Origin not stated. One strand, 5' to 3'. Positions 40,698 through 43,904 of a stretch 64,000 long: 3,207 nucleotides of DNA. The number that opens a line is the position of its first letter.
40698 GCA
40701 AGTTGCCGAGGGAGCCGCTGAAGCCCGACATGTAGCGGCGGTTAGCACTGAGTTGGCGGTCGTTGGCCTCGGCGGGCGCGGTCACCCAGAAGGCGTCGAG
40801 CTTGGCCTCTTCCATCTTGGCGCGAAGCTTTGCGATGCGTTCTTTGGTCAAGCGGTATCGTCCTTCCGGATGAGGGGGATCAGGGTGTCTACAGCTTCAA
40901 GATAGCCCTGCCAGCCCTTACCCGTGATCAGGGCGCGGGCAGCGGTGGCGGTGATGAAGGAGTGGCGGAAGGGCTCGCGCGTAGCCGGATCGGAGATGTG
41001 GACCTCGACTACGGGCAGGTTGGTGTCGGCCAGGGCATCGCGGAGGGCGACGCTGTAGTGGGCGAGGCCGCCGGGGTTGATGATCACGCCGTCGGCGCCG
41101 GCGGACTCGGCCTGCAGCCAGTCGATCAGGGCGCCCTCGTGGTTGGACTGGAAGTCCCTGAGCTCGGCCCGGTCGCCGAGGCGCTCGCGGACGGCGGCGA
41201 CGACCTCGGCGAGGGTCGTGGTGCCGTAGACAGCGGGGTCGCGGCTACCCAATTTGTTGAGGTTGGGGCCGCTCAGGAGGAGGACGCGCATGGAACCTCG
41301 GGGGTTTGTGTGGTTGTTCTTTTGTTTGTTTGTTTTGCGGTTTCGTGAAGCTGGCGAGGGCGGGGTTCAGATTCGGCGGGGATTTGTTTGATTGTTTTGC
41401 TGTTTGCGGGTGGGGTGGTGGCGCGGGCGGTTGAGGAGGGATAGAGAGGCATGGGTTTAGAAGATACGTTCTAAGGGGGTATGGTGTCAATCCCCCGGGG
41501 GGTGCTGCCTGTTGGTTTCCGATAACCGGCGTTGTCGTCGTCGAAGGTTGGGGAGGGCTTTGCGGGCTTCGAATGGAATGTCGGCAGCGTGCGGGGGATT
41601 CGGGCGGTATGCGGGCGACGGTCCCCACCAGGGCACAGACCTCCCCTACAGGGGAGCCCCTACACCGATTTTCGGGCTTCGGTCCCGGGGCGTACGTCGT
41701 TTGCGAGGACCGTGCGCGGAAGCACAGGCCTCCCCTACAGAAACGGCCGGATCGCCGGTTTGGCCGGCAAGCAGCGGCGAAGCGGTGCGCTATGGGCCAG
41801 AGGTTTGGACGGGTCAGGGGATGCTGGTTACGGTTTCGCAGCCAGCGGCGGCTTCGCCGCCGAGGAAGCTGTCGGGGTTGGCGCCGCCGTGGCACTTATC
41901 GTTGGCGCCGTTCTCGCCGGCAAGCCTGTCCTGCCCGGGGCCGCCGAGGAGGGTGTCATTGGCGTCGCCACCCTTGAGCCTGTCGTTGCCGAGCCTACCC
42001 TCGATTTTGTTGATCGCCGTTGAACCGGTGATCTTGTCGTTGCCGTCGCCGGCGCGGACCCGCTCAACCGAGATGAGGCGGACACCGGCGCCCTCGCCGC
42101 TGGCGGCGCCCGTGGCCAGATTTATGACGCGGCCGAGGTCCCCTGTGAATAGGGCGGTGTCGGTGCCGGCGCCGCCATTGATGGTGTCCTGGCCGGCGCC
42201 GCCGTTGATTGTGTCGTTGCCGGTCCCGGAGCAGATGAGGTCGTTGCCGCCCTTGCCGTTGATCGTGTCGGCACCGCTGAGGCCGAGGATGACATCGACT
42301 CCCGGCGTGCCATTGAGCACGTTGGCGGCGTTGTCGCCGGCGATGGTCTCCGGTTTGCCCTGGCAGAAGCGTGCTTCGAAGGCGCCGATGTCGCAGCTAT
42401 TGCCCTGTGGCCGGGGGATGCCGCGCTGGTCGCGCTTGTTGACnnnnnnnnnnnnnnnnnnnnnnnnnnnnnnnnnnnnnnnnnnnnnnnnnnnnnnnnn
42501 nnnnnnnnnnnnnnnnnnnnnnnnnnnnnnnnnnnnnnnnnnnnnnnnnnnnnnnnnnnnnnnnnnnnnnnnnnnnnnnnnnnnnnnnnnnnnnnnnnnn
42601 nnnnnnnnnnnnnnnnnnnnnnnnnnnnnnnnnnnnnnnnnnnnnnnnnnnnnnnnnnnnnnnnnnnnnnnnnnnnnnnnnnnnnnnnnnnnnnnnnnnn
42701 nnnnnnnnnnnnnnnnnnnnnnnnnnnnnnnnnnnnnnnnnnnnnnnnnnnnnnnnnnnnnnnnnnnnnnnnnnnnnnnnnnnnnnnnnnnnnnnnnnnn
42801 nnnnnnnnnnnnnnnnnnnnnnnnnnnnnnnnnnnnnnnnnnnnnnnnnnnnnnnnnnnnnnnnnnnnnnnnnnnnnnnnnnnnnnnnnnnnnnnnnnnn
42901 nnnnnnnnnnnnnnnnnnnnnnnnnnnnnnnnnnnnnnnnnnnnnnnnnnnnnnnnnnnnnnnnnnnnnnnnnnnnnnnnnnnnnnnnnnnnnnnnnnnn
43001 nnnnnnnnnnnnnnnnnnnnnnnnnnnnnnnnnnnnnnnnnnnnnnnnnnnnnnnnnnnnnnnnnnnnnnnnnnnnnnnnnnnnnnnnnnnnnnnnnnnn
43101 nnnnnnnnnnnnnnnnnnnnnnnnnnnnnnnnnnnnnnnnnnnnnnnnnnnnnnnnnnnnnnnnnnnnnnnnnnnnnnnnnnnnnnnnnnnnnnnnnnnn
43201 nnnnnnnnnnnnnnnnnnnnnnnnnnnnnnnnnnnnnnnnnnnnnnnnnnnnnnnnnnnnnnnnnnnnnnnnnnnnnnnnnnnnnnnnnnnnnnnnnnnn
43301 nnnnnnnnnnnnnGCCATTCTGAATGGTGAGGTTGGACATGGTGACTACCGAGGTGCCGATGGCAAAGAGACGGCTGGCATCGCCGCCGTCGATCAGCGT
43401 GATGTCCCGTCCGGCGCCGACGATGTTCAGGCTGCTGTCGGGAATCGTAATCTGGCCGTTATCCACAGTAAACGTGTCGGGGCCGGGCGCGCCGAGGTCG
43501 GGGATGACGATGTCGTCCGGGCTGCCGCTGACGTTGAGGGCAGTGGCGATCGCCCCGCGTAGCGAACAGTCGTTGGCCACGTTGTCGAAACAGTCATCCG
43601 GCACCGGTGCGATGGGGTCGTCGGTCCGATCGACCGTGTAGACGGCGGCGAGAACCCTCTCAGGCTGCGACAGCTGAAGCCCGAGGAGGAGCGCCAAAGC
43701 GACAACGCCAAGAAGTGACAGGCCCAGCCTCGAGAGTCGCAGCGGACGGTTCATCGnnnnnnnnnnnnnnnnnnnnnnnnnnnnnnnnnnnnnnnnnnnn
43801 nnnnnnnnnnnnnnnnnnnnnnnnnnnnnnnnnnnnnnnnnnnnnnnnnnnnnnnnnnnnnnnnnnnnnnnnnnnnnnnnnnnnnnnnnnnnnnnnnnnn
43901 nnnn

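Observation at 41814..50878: Three tandem paralogous giant secreted beta-helix proteins sharing a conserved RTX-type C-terminal module ending in -C(E)xVTSIP.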

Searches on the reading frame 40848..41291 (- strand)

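Call 17: search_protein_families(library=pfam, proteins=[window:40848-41291:-], max_evalue=0.00001)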
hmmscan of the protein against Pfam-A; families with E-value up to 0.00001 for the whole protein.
window:40848-41291:- (147 aa): 1 family
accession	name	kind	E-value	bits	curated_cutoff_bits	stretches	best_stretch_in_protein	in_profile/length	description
PF01220.24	DHquinase_II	-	1.8e-47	161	23.3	1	3-137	2-137/138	Dehydroquinase class II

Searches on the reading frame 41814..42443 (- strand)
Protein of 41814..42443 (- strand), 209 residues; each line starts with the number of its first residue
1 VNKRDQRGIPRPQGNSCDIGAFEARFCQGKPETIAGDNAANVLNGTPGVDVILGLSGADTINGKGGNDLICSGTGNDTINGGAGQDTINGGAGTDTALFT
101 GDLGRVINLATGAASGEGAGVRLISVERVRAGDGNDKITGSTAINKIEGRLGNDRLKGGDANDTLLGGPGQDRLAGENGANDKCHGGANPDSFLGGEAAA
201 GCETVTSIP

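Call 12: find_related_loci(query=A1, collection=genome_contigs, flank=10000)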
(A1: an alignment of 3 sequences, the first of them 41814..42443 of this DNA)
Query A1 (209 aa) in genome_contigs; peptide patterns used: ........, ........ (x = any residue, [..] = any of these).
108 stretches matched a pattern; 7 encode a relative of the query (tblastn E <= 1e-3); 7 distinct loci.
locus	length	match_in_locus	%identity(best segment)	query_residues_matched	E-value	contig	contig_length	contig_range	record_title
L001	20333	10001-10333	38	21-174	2e-15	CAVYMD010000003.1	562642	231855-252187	MAG: uncultured Solirubrobacteraceae bacterium isolate MFD01275.bin.1.173 genome assembly, contig: contig_5903, whole ge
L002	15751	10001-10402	30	32-196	2e-12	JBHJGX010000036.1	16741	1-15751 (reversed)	MAG: Paracoccaceae bacterium isolate sb_S10C3901 S10Ck141_367608, whole genome shotgun sequence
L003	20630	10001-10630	34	32-209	6e-10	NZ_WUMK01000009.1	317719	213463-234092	Shinella kummerowiae strain CCBAU 25048 9, whole genome shotgun sequence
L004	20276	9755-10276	31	32-209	1e-9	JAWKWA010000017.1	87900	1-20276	MAG: Hyphomicrobiaceae bacterium isolate BC3.5 BC3.5.fa-17, whole genome shotgun sequence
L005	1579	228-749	31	32-209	1e-9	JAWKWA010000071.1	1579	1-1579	MAG: Hyphomicrobiaceae bacterium isolate BC3.5 BC3.5.fa-71, whole genome shotgun sequence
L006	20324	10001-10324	32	37-177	9e-9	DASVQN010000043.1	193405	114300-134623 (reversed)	MAG TPA_asm: Solirubrobacteraceae bacterium isolate SMAG_U3209 k141_154819, whole genome shotgun sequence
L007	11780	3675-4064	36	35-194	1e-4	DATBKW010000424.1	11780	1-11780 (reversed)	MAG TPA_asm: Solirubrobacteraceae bacterium isolate SMAG_U3956 k141_2574660, whole genome shotgun sequence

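Call 20: predict_structure(alignment_id=A1)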
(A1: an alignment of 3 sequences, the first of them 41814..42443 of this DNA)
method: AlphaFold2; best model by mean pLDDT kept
length: 209 residues; sequences in the alignment: 3
mean_pLDDT: 69.9   pTM: 0.62
mean pLDDT of the five models: 69.9, 51.5, 50.7, 49.1, 48.2
residues with pLDDT >= 90: 0; 70-90: 130; 50-70: 57; < 50: 22
segments of 3 or more residues with pLDDT < 50: 1-4, 10-22, 207-209
pLDDT, mean of each block of 10 residues (from residue 1): 50 37 67 81 86 84 82 83 76 78 64 55 76 75 74 76 76 69 68 58 50
secondary structure, 60 per line:
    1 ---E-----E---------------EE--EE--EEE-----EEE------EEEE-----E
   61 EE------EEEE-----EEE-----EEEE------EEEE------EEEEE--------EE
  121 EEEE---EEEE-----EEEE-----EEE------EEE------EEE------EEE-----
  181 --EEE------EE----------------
elements in order: E34-36 E42-44 E51-54 E60-62 E69-72 E78-80 E86-89 E96-99 E106-110 E119-124 E128-131 E137-140 E146-148 E155-157 E164-166 E173-175 E183-185
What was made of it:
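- On RTX / HemolysinCabind (PF00353): The AF2 module model has regular short strands, but mean pLDDT is only 69.9 (call 20).
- The AF2 model of the module is a run of short strands with pLDDT 70-86 over residues 30-170 (call 20).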

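Call 44: fold_search(model_id=the predicted structure, library=pdb)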
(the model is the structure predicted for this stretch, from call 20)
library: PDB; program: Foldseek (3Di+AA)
matches with E <= 10: 69; with E <= 0.001: 0
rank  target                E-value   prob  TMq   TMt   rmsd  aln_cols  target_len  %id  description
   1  7usl_C                4.0e-03  1.00  0.38  0.13  11.4       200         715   28  Integrin alphaM/beta2 ectodomain in complex with adenylate cyclase toxin RTX751 and M1F5 Fab (released 2022-08-17)
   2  7rah_E                1.2e-02  0.96  0.31  0.20  12.2       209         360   25  Adenylate cyclase toxin RTX domain fragment bound to M1H5 Fab and M2B10 Fab (released 2021-09-15)
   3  6sus                  1.9e-02  0.94  0.27  0.22  13.8       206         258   26  Crystal structure of RTX domain blocks IV and V of adenylate cyclase toxin from Bordetella pertussis (released 2020-09-16)
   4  2zvd_A                7.5e-02  0.66  0.25  0.12  10.3       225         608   21  Crystal structure of Pseudomonas sp. MIS38 lipase in an open conformation (released 2009-11-10)
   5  2z8z                  7.9e-02  0.66  0.24  0.11  10.6       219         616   20  Crystal structure of a platinum-bound S445C mutant of Pseudomonas sp. MIS38 lipase (released 2007-10-30)
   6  2zj6                  8.3e-02  0.54  0.24  0.11  12.7       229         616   20  Crystal structure of D337A mutant of Pseudomonas sp. MIS38 lipase (released 2008-12-02)
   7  3hb2                  1.4e-01  0.99  0.35  0.17   4.7       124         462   31  PrtC methionine mutants: M226I (released 2009-08-04)
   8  2z8x                  1.6e-01  0.47  0.25  0.11  10.6       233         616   19  Crystal structure of extracellular lipase from Pseudomonas sp. MIS38 (released 2007-10-30)
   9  3a6z_A                1.6e-01  0.44  0.25  0.11  11.1       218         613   24  Crystal structure of Pseudomonas sp. MIS38 lipase (PML) in the open conformation following dialysis against Ca-free bu (released 2010-05-26)
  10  2qua                  1.8e-01  0.51  0.25  0.12  10.4       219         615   17  Crystal structure of LipA from Serratia marcescens (released 2007-08-28)
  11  1o0t                  1.9e-01  0.99  0.37  0.18   3.4       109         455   31  CRYSTAL STRUCTURE OF A COLD ADAPTED ALKALINE PROTEASE FROM PSEUDOMONAS TAC II 18, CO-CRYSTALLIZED WITH 5 mM EDTA (5 DAYS (released 2003-07-15)
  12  1k7g                  2.2e-01  0.98  0.31  0.15   3.9        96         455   35  PrtC from Erwinia chrysanthemi (released 2002-10-19)
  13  1go7                  2.4e-01  0.97  0.38  0.18   4.8       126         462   32  The metzincin's methionine: PrtC M226C-E189K double mutant (released 2002-10-17)
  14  1af0                  2.5e-01  0.97  0.34  0.17   4.2       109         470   28  SERRATIA PROTEASE IN COMPLEX WITH INHIBITOR (released 1998-03-25)
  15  9p6c_B                2.6e-01  0.99  0.31  0.42   8.1       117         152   27  RTX domain block V of adenylate cyclase toxin with mutations D1533N, A1542N, D1560N, S1569N, D1587N, H1598N, H1608N (released 2025-12-24)
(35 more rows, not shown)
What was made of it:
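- Its best PDB fold matches are CyaA RTX and serralysins, though with weak E-values (call 44).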

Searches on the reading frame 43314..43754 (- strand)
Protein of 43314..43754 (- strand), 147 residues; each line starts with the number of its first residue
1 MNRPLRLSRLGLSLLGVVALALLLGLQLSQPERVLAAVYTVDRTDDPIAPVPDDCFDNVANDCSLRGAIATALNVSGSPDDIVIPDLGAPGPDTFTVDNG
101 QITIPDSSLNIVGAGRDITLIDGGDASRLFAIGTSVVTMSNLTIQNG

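Call 22: search_protein_families(library=ncbifam, proteins=[window:43314-43754:-], max_evalue=10)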
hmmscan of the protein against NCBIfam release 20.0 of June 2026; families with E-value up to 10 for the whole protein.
seq(147 aa): 1 family
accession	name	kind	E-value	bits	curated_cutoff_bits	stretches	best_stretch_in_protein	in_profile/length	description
TIGR04214.1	CSLREA_Nterm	domain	0.069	13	25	1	56-72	10-26/27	CSLREA domain-containing protein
